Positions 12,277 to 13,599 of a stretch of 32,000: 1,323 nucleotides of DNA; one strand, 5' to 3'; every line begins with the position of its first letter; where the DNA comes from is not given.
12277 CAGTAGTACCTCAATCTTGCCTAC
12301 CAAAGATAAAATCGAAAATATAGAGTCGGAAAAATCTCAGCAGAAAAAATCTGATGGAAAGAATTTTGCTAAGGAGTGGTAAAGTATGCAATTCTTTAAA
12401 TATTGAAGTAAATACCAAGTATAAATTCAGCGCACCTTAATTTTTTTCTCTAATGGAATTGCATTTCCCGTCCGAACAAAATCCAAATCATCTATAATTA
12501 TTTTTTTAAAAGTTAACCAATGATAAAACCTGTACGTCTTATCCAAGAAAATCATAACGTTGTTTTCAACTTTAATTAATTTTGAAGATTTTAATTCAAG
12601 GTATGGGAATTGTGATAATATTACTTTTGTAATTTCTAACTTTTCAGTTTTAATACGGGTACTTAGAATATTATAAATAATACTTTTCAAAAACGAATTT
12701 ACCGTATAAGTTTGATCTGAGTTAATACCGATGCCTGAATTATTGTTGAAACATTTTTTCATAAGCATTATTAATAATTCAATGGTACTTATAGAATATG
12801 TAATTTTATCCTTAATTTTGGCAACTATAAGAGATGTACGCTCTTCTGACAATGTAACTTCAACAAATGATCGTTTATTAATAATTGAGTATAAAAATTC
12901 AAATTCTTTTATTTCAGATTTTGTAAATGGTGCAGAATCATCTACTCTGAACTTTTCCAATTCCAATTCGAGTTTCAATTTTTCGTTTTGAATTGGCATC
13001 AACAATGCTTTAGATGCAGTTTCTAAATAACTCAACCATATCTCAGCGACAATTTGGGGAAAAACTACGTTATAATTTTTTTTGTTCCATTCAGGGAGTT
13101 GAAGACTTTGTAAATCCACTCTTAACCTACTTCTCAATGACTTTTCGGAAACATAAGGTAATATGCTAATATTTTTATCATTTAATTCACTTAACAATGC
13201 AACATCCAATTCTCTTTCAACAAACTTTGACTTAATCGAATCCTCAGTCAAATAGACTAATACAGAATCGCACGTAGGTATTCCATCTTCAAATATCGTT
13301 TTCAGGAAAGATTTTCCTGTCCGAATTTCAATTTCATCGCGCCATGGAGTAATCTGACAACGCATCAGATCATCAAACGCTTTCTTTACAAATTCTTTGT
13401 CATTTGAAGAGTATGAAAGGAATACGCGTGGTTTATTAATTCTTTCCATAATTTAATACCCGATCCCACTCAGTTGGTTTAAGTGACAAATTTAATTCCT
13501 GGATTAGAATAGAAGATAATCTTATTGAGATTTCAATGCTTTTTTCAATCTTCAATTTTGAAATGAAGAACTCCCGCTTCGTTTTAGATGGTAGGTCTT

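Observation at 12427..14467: TIR-domain protein translationally coupled to a single-pass membrane protein: candidate undescribed defence operon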

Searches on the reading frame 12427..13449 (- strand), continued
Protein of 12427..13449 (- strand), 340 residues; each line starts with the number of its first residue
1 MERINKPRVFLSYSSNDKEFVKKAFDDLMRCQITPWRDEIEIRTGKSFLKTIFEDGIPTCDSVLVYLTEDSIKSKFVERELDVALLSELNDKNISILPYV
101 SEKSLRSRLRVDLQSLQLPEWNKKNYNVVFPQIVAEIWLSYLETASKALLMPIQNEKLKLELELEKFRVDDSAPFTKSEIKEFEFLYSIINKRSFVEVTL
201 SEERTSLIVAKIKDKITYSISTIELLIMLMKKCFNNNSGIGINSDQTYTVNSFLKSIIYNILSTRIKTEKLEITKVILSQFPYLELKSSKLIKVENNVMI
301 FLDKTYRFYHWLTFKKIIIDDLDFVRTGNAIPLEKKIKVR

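Call 18: find_encoding_contigs(protein=P0017, flank=6000, max_places=2)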
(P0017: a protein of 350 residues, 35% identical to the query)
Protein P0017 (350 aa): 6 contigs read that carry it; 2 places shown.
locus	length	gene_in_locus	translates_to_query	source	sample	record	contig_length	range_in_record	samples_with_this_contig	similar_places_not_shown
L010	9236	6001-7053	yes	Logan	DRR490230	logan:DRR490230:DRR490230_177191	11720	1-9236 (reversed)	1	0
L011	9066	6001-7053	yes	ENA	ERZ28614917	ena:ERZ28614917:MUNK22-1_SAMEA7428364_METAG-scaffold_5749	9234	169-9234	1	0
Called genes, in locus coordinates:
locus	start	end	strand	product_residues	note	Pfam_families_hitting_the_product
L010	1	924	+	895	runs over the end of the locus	PF02384:N6_Mtase, PF07669:Eco57I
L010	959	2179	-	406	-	PF04326:SLFN_AlbA_2, PF13749:HATPase_c_4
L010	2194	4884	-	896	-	PF02463:SMC_N (faint), PF13304:AAA_21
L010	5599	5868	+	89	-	-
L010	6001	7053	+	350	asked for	PF13676:TIR_2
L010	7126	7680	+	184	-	PF13248:Zn_ribbon_3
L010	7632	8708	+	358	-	PF11185:DUF2971 (weak)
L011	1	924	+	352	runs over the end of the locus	-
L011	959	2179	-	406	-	PF04326:SLFN_AlbA_2, PF13749:HATPase_c_4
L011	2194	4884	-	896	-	PF02463:SMC_N (faint), PF13304:AAA_21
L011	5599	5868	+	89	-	-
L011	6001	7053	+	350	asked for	PF13676:TIR_2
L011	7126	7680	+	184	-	PF13248:Zn_ribbon_3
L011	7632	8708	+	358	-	PF11185:DUF2971 (weak)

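Call 22: find_related_loci(query=A1, collection=genome_contigs, flank=6000)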
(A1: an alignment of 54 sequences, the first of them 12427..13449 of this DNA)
Query A1 (340 aa) in genome_contigs; peptide patterns used: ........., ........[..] (x = any residue, [..] = any of these).
51 stretches matched a pattern; 40 encode a relative of the query (tblastn E <= 1e-3); 40 distinct loci.
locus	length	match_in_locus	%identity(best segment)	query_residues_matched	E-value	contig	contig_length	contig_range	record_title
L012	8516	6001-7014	39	1-336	7e-66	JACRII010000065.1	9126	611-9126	MAG: Planctomycetota bacterium isolate NC_groundwater_1799_Pr3_B-0.1um_42_210 SR-2_scaffold_141_740320, whole genome sho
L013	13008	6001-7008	38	3-337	1e-65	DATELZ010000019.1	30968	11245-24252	MAG TPA_asm: Pyrinomonadaceae bacterium isolate SMAG_U8929 k141_1884017, whole genome shotgun sequence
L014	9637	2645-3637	39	1-336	5e-65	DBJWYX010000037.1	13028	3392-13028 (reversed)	MAG TPA_asm: Candidatus Wunengus sp. YC64 NODE_1929_length_13028_cov_4.844292, whole genome shotgun sequence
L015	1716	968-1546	51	2-193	3e-65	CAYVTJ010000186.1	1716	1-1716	MAG TPA_asm: Candidatus Micrarchaeota archaeon isolate binchicken_co15_137 genome assembly, contig: NODE_95370_length_17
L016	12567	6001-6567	55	2-192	3e-62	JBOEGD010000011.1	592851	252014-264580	MAG: Calditrichia bacterium isolate PBSAbac4 PBSAd_contig_226, whole genome shotgun sequence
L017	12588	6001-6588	52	2-199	3e-60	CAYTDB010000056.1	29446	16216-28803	MAG TPA_asm: uncultured Anaerolinea sp. isolate SRP319275_co4_111 genome assembly, contig: NODE_849_length_29446_cov_13.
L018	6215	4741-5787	34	4-335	9e-60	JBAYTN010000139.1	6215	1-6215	MAG: Melioribacteraceae bacterium isolate SO_2016_LW3_1 scaffold20359_LW162_2016, whole genome shotgun sequence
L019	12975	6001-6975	37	5-327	3e-60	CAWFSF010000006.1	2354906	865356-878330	MAG: Nitrospirota bacterium isolate MFD00905.bin.2.216 genome assembly, contig: contig_8104, whole genome shotgun sequen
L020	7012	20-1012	36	2-328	1e-59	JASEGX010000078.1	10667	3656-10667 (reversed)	MAG: Thermodesulfobacteriota bacterium isolate Yes70-07 NODE_2675_length_10667_cov_4.668960, whole genome shotgun sequen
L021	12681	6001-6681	44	2-227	4e-59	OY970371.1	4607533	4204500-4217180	MAG: Candidatus Manganitrophaceae bacterium isolate MFD03066.bin.c.2 genome assembly, chromosome: 1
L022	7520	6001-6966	36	2-318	1e-60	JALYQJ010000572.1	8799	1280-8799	MAG: Acidobacteriota bacterium isolate MDV bin60 SD1454-56_k127_1006215, whole genome shotgun sequence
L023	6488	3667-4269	43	5-205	2e-58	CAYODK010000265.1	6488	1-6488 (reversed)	MAG TPA_asm: uncultured Verrucomicrobiota bacterium isolate binchicken_co22_230 genome assembly, contig: NODE_11477_leng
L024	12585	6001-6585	48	1-194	2e-57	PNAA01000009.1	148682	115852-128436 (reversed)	MAG: Spartobacteria bacterium isolate palsa_1392 73.20110800_P1D.12_contig_1717, whole genome shotgun sequence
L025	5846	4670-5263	51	2-198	2e-57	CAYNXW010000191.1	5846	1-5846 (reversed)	MAG TPA_asm: uncultured Pirellulales bacterium isolate binchicken_co334_357 genome assembly, contig: NODE_27341_length_5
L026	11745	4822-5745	38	1-308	6e-57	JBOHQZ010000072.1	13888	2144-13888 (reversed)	MAG: bacterium isolate SD8033_maxbin2.bin.2_sub NODE_853_length_13888_cov_2.940920, whole genome shotgun sequence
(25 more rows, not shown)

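Call 27: predict_structure(alignment_id=A1)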
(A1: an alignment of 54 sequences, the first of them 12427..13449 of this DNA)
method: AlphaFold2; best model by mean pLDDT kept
length: 340 residues; sequences in the alignment: 54
mean_pLDDT: 87.9   pTM: 0.62
mean pLDDT of the five models: 87.9, 87.5, 87.2, 85.0, 84.9
residues with pLDDT >= 90: 221; 70-90: 81; 50-70: 29; < 50: 9
segments of 3 or more residues with pLDDT < 50: 334-340
pLDDT, mean of each block of 10 residues (from residue 1): 76 90 97 86 60 66 93 81 85 92 94 91 97 96 92 96 88 90 97 95 78 93 96 89 80 94 94 93 95 94 97 93 85 46
secondary structure, 60 per line:
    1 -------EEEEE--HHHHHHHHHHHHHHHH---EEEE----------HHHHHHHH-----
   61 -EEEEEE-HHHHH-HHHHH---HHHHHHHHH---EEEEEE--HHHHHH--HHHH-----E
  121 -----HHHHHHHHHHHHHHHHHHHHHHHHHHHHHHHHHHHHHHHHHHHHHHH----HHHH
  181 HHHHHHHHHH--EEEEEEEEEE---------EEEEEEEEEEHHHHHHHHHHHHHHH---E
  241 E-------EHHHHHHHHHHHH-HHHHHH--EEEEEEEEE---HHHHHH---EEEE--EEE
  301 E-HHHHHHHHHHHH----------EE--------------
elements in order: E8-12 H15-30 E34-37 H48-55 E62-67 H69-73 H75-79 H83-91 E95-100 H103-108 H111-114 H126-172 H177-190 E193-202 E212-221 H222-236 H250-261 H263-268 E271-279 H283-288 E292-295 E298-301 H303-314

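Call 34: fold_search(model_id=the predicted structure, library=pdb)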
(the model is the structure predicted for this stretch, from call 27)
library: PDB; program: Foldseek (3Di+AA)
matches with E <= 10: 1139; with E <= 0.001: 10
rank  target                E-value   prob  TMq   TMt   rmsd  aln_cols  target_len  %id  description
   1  9mue_B                2.8e-05  1.00  0.31  0.40   4.3       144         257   21  Cryo-EM structure of CRISPR-associated cA4 bound Cat1 Pentagonal filament assembly in the presence of NAD (ADPR modell (released 2025-04-16)
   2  7jlx_A                2.9e-04  1.00  0.26  0.49  12.2       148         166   20  Structure of the activated Roq1 resistosome directly recognizing the pathogen effector XopQ (TIR domains) (released 2020-12-02)
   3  9mud_A                3.7e-04  1.00  0.31  0.40   3.8       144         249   19  Cryo-EM structure of CRISPR-associated cA4 bound Cat1 Pentagonal filament assembly (released 2025-04-16)
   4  4c6t_B                4.2e-04  1.00  0.29  0.53   5.3       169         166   16  Crystal structure of the RPS4 and RRS1 TIR domain heterodimer (released 2014-05-28)
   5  8i87_A                5.0e-04  1.00  0.27  0.23  25.1       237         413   16  Cryo-EM structure of TIR-APAZ/Ago-gRNA-DNA complex (released 2023-07-19)
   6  4c6r_A                6.0e-04  1.00  0.30  0.57   5.1       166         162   14  Crystal structure of the TIR domain from the Arabidopsis Thaliana disease resistance protein RPS4 (released 2014-05-28)
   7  7nt7_MODEL_1_A        6.4e-04  1.00  0.29  0.54   6.1       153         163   18  Solution structure of toll like receptor 1 (TLR1) TIR domain (released 2021-08-25)
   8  7uxu_A                7.2e-04  1.00  0.30  0.65   4.5       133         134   24  CryoEM structure of the TIR domain from AbTir in complex with 3AD (released 2022-09-07)
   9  8spo_I                7.7e-04  0.99  0.27  0.25  24.1       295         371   16  Tetramerized activation of MapSPARTA bound with NAD+ (released 2023-08-23)
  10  6wt6                  8.7e-04  1.00  0.28  0.31   4.1       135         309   16  Structure of a metazoan TIR-STING receptor from C. gigas (released 2020-09-09)
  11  4lzp_D                1.0e-03  1.00  0.28  0.61   4.3       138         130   22  Structure of the TIR domain of the immunosuppressor BtpA from Brucella (released 2013-11-06)
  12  8i88_C                1.2e-03  0.96  0.29  0.24  25.8       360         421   14  Cryo-EM structure of TIR-APAZ/Ago-gRNA complex (released 2023-07-05)
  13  4c6s                  1.2e-03  1.00  0.31  0.64   4.4       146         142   15  Crystal structure of the TIR domain from the Arabidopsis Thaliana disease resistance protein RRS1 (released 2014-05-28)
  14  4c6t_D                1.2e-03  1.00  0.28  0.54   5.6       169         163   16  Crystal structure of the RPS4 and RRS1 TIR domain heterodimer (released 2014-05-28)
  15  3h16_D                1.2e-03  1.00  0.28  0.62   4.6       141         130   20  Crystal structure of a bacteria TIR domain, PdTIR from Paracoccus denitrificans (released 2009-06-16)
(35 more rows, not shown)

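Call 50: search_protein_families(library=pfam, alignment_id=A4, max_evalue=0.00001)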
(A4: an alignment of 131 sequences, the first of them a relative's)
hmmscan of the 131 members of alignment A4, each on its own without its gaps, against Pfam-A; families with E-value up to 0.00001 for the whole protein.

A. member 1, L001:4116-5060:+ (315 aa): 1 family
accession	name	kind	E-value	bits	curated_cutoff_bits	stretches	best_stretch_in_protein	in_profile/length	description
PF01555.25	N6_N4_Mtase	-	8.6e-55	186.5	26.7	1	39-273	2-220/221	DNA methylase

B. families by the number of members that match (of 131 scanned): 110 families (the first 25 are shown)
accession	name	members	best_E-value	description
PF01555.25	N6_N4_Mtase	4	2.1e-56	DNA methylase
PF04055.27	Radical_SAM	2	2.4e-29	Radical SAM superfamily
PF13676.11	TIR_2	2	4.5e-14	TIR domain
PF04326.19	SLFN_AlbA_2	2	5.9e-14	Schlafen, AlbA_2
PF18962.6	Por_Secre_tail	2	3.5e-11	Secretion system C-terminal sorting domain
PF13401.12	AAA_22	2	1.3e-06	AAA domain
PF13191.12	AAA_16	2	1.8e-06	AAA ATPase domain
PF00148.24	Oxidored_nitro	1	1.7e-213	Nitrogenase component 1 type Oxidoreductase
PF02074.21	Peptidase_M32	1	4e-167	Carboxypeptidase Taq (M32) metallopeptidase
PF03255.19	ACCA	1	4.7e-127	Acetyl co-enzyme A carboxylase carboxyltransferase-like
PF07733.18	DNA_pol3_alpha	1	2.7e-96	Bacterial DNA polymerase III alpha NTPase domain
PF01663.27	Phosphodiest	1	9.1e-96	Type I phosphodiesterase / nucleotide pyrophosphatase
PF00208.27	ELFV_dehydrog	1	3e-86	Glutamate/Leucine/Phenylalanine/Valine dehydrogenase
PF00834.25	Ribul_P_3_epim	1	1.6e-81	Ribulose-phosphate 3 epimerase family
PF17411.7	SmaI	1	1.2e-75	Type II site-specific deoxyribonuclease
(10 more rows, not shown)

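Call 51: search_protein_families(library=padloc, alignment_id=A4, max_evalue=1e-8)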
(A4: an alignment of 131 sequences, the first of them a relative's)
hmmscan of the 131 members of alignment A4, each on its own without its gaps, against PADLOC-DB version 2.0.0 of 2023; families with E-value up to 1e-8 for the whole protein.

A. member 1, L001:4116-5060:+ (315 aa): 45 families (the best 25 are shown)
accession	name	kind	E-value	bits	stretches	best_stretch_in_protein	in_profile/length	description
PDLC03299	MTase_II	-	7.6e-74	246.9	1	16-297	12-280/296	Type II methyltransferase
PDLC03230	MTase_II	-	3.9e-72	241.5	1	19-274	36-280/360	Type II methyltransferase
PDLC03371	MTase_II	-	3.4e-45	152.6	1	18-280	10-256/260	Type II methyltransferase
PDLC03353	MTase_II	-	1.5e-42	143.9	1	18-282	9-256/260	Type II methyltransferase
PDLC03350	MTase_II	-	3.4e-39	133.1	1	19-281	57-300/312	Type II methyltransferase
PDLC03387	MTase_II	-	6.5e-39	131.8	2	113-278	141-278/289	Type II methyltransferase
PDLC03320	MTase_II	-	7.5e-32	108.6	1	18-281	32-279/289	Type II methyltransferase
PDLC03327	MTase_II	-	1.7e-28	97.8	1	11-265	31-273/319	Type II methyltransferase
PDLC03260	MTase_II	-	4.1e-27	93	1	194-299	228-334/349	Type II methyltransferase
PDLC03216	MTase_II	-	8.3e-25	85.5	1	212-281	191-260/364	Type II methyltransferase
PDLC03295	MTase_II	-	9e-24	82.5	2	200-284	188-271/292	Type II methyltransferase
PDLC03300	MTase_II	-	1.2e-22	78.4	1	69-278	93-278/302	Type II methyltransferase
PDLC03339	MTase_II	-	6.7e-22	75.8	1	199-279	194-274/399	Type II methyltransferase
PDLC03252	MTase_II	-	2.6e-20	71.1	1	210-279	287-356/365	Type II methyltransferase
PDLC03714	oMTase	-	4.1e-20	70.3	1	21-279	6-260/279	orphan methyltransferase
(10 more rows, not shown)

B. families by the number of members that match (of 131 scanned): 195 families (the first 25 are shown)
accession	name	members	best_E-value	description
PDLC04134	mad2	5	9.6e-14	mads_2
PDLC03252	MTase_II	4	2.6e-159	Type II methyltransferase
PDLC03387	MTase_II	4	6.7e-124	Type II methyltransferase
PDLC03299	MTase_II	4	7.6e-74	Type II methyltransferase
PDLC03230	MTase_II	4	3.9e-72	Type II methyltransferase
PDLC03354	MTase_II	4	4.6e-59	Type II methyltransferase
PDLC03339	MTase_II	4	4.3e-56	Type II methyltransferase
PDLC03371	MTase_II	4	3.4e-45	Type II methyltransferase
PDLC03300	MTase_II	4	1.1e-42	Type II methyltransferase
PDLC03353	MTase_II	4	1.5e-42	Type II methyltransferase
PDLC03316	MTase_II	4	1e-40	Type II methyltransferase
PDLC03350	MTase_II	4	3.4e-39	Type II methyltransferase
PDLC03320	MTase_II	4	7.5e-32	Type II methyltransferase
PDLC03216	MTase_II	4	1.7e-30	Type II methyltransferase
PDLC03635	MTase_III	4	1.1e-29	Type III methyltransferase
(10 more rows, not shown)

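Call 67: fold_search(model_id=the predicted structure, library=viral)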
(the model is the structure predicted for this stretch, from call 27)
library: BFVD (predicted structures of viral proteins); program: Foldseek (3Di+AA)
matches with E <= 10: 847; with E <= 0.001: 1
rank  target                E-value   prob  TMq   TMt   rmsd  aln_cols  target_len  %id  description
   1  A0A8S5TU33            5.4e-07  1.00  0.31  0.29  24.6       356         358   12  Deoxyribosyltransferase [Siphoviridae sp. ctYcY12]
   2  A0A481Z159            1.2e-03  1.00  0.28  0.45  10.7       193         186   16  Uncharacterized protein [Mimivirus LCMiAC01]
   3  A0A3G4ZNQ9            1.7e-03  0.99  0.24  0.33  12.3       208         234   15  CD-NTase-associated protein 12/Pycsar effector protein TIR domain-containing protein [Terrestrivirus sp.]
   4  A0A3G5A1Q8            3.9e-03  0.99  0.21  0.42  12.9       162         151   10  Nucleoside 2-deoxyribosyltransferase [Harvfovirus sp.]
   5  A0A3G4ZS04            9.1e-03  0.99  0.27  0.47   6.3       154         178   15  Uncharacterized protein [Terrestrivirus sp.]
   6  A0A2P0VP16            1.0e-02  0.99  0.29  0.12  12.6       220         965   12  TIR/WD40 domain-containing protein [Tetraselmis virus 1]
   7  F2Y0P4                1.3e-02  0.60  0.22  0.12  26.0       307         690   12  (no name in the UniProt tables at hand)
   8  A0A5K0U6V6            1.7e-02  0.99  0.20  0.36   5.9       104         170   14  Nucleoside 2-deoxyribosyltransferase [Yasminevirus sp. GU-2018]
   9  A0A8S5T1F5            1.8e-02  0.69  0.21  0.33  23.9       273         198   10  Response regulator [Myoviridae sp. ctWb16]
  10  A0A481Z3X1            1.9e-02  0.99  0.26  0.46   6.4       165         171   15  Nucleoside 2-deoxyribosyltransferase like protein [Pithovirus LCPAC104]
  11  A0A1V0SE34            2.0e-02  0.80  0.23  0.15  16.4       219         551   11  Glycosyltransferase [Indivirus ILV1]
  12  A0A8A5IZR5            2.0e-02  0.47  0.24  0.19  33.5       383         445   12  (no name in the UniProt tables at hand)
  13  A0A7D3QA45            2.2e-02  0.21  0.18  0.12  37.9       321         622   17  (no name in the UniProt tables at hand)
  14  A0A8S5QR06            2.7e-02  0.38  0.19  0.22  19.9       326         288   10  CMP/hydroxymethyl CMP hydrolase [Caudovirales sp. ctkvU4]
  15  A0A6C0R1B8            2.9e-02  0.99  0.30  0.60   5.1       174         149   12  Hybrid sensor histidine kinase-response regulator [Alteromonas phage vB_AmeM_PT11-V22]
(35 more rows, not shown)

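Call 71: search_protein_families(library=pfam, proteins=[L001:6998-7795:+, L003:7045-7605:+, L003:4342-5997:+], max_evalue=0.001)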
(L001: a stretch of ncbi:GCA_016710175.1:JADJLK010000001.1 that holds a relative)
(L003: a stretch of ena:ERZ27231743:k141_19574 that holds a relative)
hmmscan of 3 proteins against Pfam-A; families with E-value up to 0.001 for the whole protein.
L001:6998-7795:+ (265 aa): 2 families
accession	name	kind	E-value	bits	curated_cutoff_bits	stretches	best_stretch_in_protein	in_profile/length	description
PF13676.11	TIR_2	-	1.1e-11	45.8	28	1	12-134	2-120/122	TIR domain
PF08937.16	ThsB_TIR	-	9.6e-06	26.4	21.2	1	12-91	1-83/100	Thoeris protein ThsB, TIR-like domain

L003:7045-7605:+ (186 aa): 0 families

L003:4342-5997:+ (551 aa): 6 families
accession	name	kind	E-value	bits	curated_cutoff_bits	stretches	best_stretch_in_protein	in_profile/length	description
PF01555.25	N6_N4_Mtase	-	1.3e-44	153.3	26.7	1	22-369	1-220/221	DNA methylase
PF03602.21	Cons_hypoth95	-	1.5e-05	25.1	24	0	15-40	107-132/182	Conserved hypothetical protein 95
PF04471.18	Mrr_cat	-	2.1e-05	25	21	1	422-489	28-92/115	Restriction endonuclease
PF22722.2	NA-iREase1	-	2.9e-05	24.4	27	1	423-510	20-104/106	NACHT-associated inactive Restriction Endonuclease 1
PF02086.21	MethyltransfD12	-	0.0006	20.1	22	0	18-49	172-203/253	D12 class N6 adenine-specific DNA methyltransferase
PF13649.12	Methyltransf_25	-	0.00071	20.7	27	0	334-375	1-44/97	Methyltransferase domain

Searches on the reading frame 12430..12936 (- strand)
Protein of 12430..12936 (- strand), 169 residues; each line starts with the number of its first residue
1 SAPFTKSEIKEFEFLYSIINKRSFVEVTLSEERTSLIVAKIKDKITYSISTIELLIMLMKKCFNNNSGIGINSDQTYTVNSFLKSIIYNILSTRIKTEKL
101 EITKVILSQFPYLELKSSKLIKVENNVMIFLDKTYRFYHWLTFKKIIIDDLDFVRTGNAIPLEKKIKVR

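Call 63: search_solved_structures(query=A5, max_evalue=5)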
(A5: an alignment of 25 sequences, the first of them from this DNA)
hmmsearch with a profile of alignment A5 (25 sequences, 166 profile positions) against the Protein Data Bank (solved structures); distinct sequences matched with E-value up to 5: 3.
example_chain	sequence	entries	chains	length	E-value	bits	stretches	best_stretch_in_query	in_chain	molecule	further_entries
8qfc_C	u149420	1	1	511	0.084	16.1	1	44-123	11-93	CDK5 regulatory subunit-associated protein 3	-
8ohd_B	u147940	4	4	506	0.095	15.9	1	45-123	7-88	CDK5 regulatory subunit-associated protein 3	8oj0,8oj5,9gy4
9i5r_A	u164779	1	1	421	1.3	12.2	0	30-91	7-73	Peroxisomal biogenesis factor 3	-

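Call 64: search_protein_families(library=pfam, alignment_id=A5, max_evalue=0.05)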
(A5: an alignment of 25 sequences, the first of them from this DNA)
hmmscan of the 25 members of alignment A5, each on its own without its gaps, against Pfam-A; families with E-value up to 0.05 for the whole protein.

A. member 1, seq(169 aa): 0 families

B. families by the number of members that match (of 25 scanned): 3 families
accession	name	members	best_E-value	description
PF10524.14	NfI_DNAbd_pre-N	1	0.03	Nuclear factor I protein pre-N-terminus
PF12129.13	PHTF1-2_N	1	0.032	Homeodomain containing protein PHTF1/2, N-terminal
PF06163.17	DUF977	1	0.042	Bacterial protein of unknown function (DUF977)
